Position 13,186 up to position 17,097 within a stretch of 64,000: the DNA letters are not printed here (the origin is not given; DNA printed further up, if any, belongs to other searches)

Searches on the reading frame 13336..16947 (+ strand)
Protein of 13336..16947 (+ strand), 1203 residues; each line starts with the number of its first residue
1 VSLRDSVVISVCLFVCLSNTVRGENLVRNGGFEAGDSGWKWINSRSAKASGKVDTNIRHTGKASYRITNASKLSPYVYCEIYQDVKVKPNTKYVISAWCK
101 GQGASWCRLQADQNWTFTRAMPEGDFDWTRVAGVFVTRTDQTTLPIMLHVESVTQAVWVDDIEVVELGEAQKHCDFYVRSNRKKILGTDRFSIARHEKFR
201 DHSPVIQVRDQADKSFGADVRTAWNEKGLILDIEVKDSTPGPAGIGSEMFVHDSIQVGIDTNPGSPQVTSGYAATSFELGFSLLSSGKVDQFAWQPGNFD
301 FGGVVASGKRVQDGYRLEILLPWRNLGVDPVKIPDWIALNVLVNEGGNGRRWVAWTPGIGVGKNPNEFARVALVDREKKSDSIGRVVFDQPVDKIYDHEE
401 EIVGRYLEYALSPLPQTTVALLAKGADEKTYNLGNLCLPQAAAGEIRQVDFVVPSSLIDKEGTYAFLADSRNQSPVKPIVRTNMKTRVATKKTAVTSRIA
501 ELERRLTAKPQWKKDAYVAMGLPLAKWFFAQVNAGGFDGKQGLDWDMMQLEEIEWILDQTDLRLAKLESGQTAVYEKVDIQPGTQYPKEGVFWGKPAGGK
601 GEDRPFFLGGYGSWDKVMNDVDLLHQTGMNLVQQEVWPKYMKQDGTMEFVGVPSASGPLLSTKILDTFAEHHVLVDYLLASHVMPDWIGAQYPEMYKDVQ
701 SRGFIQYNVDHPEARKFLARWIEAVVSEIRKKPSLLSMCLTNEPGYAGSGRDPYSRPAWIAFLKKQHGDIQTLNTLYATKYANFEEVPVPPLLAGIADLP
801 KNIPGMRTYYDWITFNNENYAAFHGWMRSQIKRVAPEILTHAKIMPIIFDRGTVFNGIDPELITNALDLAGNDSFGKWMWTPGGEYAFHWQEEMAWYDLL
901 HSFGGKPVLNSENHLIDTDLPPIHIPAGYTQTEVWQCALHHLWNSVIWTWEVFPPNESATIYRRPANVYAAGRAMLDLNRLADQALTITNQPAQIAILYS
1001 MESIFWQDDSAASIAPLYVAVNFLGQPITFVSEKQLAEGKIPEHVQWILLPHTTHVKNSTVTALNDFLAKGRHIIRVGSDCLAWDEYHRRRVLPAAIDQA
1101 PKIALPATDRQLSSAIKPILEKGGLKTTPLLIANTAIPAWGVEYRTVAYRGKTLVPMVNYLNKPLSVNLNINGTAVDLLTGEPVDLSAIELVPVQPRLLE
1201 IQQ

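Call 15: search_protein_families(library=pfam, proteins=[window:13336-16947:+], max_evalue=0.00001)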
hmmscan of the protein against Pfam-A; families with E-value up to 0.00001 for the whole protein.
window:13336-16947:+ (1203 aa): 3 families
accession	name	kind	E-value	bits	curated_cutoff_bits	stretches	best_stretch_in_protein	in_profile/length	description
PF02449.21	Glyco_hydro_42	-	1.4e-13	51.5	21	1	617-911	12-296/376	Beta-galactosidase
PF02018.23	CBM_4_9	-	8.2e-10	39.6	25.9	1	25-150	2-131/136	Carbohydrate binding domain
PF06452.16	CBM9_1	-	8e-08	32.8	23.4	1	212-375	27-184/185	Carbohydrate family 9 binding domain-like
